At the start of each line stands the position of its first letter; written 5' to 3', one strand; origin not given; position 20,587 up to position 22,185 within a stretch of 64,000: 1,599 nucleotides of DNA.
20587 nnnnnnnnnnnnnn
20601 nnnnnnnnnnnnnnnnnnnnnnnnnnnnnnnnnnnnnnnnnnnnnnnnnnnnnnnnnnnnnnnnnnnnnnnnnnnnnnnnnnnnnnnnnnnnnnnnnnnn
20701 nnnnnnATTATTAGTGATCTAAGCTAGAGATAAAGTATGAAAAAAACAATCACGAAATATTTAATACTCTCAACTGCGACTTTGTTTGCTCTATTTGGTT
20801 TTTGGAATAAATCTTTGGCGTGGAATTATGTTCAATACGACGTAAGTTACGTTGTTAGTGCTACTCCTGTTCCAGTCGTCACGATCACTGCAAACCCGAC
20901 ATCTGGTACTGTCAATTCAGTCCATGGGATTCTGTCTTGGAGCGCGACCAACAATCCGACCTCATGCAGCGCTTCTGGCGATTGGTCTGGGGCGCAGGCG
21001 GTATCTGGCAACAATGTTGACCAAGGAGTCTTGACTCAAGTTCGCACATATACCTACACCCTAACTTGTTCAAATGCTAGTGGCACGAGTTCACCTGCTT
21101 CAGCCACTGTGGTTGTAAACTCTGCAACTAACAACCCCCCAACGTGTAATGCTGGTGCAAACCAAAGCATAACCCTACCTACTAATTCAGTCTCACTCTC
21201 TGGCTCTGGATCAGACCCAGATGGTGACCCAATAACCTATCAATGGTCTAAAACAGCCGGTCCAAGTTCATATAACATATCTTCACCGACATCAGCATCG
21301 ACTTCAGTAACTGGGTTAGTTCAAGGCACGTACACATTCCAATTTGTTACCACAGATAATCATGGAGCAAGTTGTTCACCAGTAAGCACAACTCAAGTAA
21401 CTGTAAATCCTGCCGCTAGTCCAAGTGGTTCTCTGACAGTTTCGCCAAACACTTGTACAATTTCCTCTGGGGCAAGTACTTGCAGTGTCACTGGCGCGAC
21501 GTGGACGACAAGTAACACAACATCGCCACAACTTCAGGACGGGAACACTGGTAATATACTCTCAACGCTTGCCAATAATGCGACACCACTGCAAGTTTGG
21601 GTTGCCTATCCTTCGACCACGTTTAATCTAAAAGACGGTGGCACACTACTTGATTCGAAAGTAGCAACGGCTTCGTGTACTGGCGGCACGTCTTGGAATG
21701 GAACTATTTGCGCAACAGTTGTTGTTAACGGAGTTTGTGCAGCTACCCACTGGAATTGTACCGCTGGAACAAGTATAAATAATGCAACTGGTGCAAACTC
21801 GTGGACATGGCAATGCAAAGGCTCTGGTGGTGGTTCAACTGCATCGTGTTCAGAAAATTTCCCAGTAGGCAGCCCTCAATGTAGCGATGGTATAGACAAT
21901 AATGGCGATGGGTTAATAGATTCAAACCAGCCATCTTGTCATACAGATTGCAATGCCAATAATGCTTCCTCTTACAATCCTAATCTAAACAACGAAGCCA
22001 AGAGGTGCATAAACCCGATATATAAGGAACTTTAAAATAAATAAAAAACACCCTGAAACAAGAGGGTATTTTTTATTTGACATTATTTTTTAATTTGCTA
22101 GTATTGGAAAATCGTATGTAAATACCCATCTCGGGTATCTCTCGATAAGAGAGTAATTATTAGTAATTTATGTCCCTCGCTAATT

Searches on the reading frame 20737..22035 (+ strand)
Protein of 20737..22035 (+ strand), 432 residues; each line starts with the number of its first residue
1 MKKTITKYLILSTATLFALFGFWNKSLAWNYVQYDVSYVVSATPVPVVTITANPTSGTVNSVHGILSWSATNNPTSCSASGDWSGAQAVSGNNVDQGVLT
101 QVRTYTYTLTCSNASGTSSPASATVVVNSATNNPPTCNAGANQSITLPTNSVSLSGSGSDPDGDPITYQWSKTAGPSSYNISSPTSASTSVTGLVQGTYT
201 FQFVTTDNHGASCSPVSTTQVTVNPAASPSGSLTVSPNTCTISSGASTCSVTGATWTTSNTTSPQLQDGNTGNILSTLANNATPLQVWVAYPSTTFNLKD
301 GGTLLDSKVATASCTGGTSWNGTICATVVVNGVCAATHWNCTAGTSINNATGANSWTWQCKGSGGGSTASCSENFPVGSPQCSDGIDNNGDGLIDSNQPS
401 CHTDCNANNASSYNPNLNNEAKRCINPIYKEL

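Call 3: search_protein_families(library=pfam, proteins=[window:20737-22035:+], max_evalue=1)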
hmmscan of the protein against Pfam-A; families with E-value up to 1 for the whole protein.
window:20737-22035:+ (432 aa): 4 families
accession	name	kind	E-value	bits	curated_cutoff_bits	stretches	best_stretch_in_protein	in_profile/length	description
PF22352.2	K319L-like_PKD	-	8.1e-22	77.5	27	1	139-223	1-84/84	K319L-like, PKD domain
PF18911.6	PKD_4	-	6.2e-05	23.4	27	1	132-223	1-85/85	PKD domain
PF17963.7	Big_9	-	0.0028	19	23.6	1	132-212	1-81/89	Bacterial Ig domain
PF21027.3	Sde0182_C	-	0.014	16.4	27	1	152-180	2-31/83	Cellulose-binding protein Sde0182, C-terminal domain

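Call 4: search_protein_families(library=ncbifam, proteins=[window:20737-22035:+], max_evalue=1)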
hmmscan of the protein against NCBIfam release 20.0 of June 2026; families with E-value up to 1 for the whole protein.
window:20737-22035:+ (432 aa): 5 families
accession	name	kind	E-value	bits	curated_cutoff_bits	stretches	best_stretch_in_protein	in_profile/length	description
NF038112.1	myxo_dep_M36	subfamily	1.5e-12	45.5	1500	1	100-253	1443-1580/1604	myxosortase-dependent M36 family metallopeptidase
NF038111.1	rhom_dep_M36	equivalog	1.9e-06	25.6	1700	1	129-248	1181-1298/1315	rhombosortase-dependent M36 family metallopeptidase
NF033662.1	acid_disulf_rpt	repeat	2.2e-05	24.1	41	1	381-404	6-29/32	acidic double-disulfide repeat-containing protein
NF006119.0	PRK08264.1-5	subfamily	0.047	13.2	249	1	49-98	116-164/233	SDR family oxidoreductase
NF041321.1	Alpha-amyl_MalA_Halo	equivalog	0.22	9.8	875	1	159-257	21-122/666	alpha-amylase MalA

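Call 87: search_protein_families(library=padloc, proteins=[window:20737-22032:+], max_evalue=0.01)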
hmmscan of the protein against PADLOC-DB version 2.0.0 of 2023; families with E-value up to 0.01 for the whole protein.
window:20737-22032:+ (432 aa): 0 families
